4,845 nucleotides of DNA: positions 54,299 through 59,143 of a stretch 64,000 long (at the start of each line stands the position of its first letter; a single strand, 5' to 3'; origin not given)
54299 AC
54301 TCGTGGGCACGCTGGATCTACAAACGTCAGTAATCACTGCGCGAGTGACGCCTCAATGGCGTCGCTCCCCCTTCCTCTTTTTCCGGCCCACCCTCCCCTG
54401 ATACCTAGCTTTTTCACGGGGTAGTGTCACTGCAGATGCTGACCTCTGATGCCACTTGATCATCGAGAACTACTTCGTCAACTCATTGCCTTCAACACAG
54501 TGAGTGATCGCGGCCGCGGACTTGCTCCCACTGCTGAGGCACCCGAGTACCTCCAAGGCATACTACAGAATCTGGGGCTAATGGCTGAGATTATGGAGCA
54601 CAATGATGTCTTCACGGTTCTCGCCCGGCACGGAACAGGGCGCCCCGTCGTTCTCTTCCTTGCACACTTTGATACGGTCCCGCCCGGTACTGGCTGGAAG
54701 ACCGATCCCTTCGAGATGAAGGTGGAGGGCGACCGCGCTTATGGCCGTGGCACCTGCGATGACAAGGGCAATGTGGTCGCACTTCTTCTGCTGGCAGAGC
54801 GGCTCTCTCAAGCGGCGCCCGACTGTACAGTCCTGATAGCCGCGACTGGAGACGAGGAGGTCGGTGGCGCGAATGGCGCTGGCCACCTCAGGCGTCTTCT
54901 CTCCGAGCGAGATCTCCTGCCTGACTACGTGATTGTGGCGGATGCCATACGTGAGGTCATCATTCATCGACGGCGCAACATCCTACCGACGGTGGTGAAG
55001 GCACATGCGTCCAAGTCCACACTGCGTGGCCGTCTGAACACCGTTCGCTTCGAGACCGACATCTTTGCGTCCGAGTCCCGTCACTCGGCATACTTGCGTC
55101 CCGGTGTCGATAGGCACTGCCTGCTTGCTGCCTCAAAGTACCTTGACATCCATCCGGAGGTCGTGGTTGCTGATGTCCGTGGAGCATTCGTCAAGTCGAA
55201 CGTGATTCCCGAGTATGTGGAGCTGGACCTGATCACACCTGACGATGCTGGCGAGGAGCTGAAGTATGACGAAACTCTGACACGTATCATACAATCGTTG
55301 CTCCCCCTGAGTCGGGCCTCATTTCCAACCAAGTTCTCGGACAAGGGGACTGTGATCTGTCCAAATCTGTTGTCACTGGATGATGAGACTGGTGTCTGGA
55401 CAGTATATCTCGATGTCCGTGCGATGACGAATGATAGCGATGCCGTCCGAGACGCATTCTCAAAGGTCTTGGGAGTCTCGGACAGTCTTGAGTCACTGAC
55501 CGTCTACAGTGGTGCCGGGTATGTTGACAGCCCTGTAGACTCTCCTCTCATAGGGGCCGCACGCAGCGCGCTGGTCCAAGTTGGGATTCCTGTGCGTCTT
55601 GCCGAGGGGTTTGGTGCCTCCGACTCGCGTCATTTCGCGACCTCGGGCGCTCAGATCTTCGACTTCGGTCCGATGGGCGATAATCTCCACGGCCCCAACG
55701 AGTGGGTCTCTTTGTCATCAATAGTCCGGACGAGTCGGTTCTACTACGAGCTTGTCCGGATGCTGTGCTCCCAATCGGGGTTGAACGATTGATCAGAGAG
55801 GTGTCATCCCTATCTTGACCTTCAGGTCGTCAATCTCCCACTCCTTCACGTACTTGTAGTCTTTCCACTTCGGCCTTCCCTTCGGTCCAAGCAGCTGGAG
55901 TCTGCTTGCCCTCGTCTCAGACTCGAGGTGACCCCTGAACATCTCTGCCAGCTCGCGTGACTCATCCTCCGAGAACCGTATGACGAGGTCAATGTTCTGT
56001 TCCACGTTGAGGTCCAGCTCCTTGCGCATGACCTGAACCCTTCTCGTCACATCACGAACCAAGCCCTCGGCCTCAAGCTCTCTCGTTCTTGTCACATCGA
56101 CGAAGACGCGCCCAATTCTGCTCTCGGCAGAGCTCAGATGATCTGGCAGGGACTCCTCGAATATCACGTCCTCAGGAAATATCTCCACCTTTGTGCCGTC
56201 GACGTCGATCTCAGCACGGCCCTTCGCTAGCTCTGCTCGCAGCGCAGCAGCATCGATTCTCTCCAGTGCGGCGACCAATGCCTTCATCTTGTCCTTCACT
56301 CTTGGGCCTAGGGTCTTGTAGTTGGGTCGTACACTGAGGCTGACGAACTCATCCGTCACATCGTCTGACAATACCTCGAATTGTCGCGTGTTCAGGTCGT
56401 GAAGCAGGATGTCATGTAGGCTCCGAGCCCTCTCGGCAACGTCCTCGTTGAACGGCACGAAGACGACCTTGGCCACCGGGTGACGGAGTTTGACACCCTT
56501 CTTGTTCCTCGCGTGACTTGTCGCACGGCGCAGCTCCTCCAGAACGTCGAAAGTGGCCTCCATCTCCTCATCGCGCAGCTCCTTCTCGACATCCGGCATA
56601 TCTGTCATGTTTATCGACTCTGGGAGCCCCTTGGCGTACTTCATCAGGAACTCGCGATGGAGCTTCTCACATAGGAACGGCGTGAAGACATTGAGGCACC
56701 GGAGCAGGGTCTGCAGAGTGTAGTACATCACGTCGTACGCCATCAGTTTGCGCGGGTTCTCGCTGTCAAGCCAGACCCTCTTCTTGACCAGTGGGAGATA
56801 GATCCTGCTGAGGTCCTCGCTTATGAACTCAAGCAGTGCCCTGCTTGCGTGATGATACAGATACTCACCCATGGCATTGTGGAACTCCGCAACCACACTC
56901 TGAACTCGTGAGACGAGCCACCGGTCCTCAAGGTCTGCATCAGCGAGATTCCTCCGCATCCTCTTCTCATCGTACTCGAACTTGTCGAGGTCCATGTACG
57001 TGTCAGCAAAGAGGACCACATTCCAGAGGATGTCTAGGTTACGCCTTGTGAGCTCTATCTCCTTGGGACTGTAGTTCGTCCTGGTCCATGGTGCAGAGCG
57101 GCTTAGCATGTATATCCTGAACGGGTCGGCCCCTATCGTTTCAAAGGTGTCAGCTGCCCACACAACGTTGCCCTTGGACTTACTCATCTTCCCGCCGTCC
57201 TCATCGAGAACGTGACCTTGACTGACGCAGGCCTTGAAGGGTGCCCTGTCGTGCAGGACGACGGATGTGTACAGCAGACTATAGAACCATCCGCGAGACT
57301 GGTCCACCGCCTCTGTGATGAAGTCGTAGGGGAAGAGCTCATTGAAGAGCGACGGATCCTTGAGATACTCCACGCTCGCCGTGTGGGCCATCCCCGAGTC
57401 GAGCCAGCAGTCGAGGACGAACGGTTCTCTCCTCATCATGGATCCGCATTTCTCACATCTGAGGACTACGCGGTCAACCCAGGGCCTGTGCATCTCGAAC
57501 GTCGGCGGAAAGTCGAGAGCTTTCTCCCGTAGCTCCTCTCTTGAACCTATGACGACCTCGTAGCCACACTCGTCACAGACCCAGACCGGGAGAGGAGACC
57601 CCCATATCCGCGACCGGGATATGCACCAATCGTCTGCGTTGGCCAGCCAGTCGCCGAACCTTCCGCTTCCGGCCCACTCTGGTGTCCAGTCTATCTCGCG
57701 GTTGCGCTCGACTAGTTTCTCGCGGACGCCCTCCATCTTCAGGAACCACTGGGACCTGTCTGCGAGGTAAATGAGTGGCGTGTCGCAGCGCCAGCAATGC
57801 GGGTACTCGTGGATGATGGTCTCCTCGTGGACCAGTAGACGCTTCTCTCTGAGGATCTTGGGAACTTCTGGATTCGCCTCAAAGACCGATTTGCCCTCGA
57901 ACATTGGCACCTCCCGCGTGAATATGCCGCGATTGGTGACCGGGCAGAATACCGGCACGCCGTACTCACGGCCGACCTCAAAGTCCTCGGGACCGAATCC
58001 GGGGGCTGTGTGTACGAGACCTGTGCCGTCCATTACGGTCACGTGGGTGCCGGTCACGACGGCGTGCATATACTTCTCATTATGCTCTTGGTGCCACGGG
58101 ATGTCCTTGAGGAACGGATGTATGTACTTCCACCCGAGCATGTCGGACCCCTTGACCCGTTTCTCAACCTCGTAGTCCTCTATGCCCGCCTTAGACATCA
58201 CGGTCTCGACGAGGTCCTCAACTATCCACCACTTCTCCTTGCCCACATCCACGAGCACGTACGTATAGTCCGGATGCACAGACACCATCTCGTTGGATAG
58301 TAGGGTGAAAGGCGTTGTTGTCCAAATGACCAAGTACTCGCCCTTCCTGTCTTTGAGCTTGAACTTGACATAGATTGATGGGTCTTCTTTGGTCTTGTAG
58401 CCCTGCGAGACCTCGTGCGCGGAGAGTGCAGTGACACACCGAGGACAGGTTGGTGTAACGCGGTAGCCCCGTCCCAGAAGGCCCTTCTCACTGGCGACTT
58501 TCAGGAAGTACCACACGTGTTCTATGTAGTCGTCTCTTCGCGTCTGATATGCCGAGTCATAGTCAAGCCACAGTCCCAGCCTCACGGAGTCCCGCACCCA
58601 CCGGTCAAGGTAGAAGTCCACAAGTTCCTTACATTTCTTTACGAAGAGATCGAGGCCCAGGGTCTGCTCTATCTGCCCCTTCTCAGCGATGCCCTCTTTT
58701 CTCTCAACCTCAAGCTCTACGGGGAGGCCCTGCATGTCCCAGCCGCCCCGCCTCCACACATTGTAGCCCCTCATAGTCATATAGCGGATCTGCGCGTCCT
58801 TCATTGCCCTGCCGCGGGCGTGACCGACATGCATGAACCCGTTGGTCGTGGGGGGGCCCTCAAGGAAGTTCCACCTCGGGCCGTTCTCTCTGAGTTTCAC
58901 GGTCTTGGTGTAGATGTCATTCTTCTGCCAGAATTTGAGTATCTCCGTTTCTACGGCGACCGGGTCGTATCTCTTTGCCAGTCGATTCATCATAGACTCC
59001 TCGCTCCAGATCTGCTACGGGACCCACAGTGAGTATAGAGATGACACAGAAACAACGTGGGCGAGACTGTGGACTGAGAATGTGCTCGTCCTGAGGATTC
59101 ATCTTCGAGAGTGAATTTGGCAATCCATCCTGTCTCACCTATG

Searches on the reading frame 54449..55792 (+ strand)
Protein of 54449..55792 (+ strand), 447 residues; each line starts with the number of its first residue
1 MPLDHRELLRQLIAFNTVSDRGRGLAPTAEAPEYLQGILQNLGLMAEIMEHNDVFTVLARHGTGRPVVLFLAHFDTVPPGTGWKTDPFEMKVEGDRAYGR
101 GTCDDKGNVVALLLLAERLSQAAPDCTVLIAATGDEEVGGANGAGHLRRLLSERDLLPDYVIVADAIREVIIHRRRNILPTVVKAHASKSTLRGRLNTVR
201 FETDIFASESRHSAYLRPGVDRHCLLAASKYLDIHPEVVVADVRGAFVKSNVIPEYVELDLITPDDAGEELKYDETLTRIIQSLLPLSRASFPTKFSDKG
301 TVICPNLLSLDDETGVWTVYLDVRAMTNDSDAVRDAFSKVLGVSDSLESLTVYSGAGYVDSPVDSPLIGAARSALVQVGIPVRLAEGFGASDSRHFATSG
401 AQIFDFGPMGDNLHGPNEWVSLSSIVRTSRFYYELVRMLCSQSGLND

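Call 28: search_protein_families(library=pfam, proteins=[window:54449-55792:+], max_evalue=0.001)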
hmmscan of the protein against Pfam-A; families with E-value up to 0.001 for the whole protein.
window:54449-55792:+ (447 aa): 3 families
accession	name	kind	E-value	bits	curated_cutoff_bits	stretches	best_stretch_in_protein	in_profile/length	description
PF01546.33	Peptidase_M20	-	3.2e-30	106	24.6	1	69-437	1-205/206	Peptidase family M20/M25/M40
PF04389.22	Peptidase_M28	-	1.3e-06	28.7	21.3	1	63-147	9-76/193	Peptidase family M28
PF05343.19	Peptidase_M42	-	0.00038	20.1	23.2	0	102-146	132-175/292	M42 glutamyl aminopeptidase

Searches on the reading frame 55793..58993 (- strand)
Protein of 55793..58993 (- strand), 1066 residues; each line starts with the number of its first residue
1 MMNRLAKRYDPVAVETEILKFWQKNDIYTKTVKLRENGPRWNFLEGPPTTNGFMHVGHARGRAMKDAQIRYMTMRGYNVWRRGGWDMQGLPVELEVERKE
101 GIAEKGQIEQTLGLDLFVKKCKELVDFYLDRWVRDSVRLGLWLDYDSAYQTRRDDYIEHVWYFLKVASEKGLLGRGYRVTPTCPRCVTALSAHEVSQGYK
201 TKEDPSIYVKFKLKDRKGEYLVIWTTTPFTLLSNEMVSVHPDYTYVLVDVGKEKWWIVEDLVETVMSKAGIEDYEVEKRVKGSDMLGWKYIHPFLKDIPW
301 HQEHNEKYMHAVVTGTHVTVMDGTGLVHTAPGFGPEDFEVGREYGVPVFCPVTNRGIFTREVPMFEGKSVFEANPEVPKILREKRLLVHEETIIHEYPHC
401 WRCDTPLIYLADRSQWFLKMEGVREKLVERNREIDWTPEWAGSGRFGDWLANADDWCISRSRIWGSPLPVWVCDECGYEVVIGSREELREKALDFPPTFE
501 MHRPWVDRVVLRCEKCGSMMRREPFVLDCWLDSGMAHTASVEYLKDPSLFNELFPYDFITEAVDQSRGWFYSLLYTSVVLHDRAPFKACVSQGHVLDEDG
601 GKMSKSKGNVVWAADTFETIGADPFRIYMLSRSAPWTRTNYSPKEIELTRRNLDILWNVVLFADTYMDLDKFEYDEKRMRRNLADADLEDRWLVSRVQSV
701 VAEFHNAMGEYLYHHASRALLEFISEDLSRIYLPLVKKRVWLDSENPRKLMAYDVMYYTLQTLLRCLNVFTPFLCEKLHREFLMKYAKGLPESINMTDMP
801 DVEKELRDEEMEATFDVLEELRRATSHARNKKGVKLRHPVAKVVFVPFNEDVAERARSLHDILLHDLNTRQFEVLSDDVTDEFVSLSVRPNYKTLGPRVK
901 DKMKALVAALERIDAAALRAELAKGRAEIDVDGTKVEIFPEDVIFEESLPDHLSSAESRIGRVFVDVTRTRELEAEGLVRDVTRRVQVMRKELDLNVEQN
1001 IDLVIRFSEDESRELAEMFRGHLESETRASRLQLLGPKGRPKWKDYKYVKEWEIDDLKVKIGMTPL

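Call 29: search_protein_families(library=pfam, proteins=[window:55793-58993:-], max_evalue=0.001)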
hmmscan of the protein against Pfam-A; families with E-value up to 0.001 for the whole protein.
window:55793-58993:- (1066 aa): 6 families
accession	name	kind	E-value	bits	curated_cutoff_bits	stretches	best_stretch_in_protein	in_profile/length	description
PF00133.28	tRNA-synt_1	-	1.9e-98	330.4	22.7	1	18-632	2-404/414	tRNA synthetases class I (I, L, M and V)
PF19302.4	DUF5915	-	6.7e-28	98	27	1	861-1062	2-191/195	Domain of unknown function (DUF5915)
PF08264.19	Anticodon_1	-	1.2e-27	97.1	25.1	1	690-842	1-145/148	Anticodon-binding domain of tRNA ligase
PF09334.17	tRNA-synt_1g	-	1.8e-16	60.3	20.1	2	530-655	248-379/391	tRNA synthetases class I (M)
PF01406.26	tRNA-synt_1e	-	4.4e-05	23.4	27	0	579-633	231-284/301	tRNA synthetases class I (C) catalytic domain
PF13603.12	tRNA-synt_1_2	-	0.00074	19.5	25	0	207-349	10-137/185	Leucyl-tRNA synthetase, editing domain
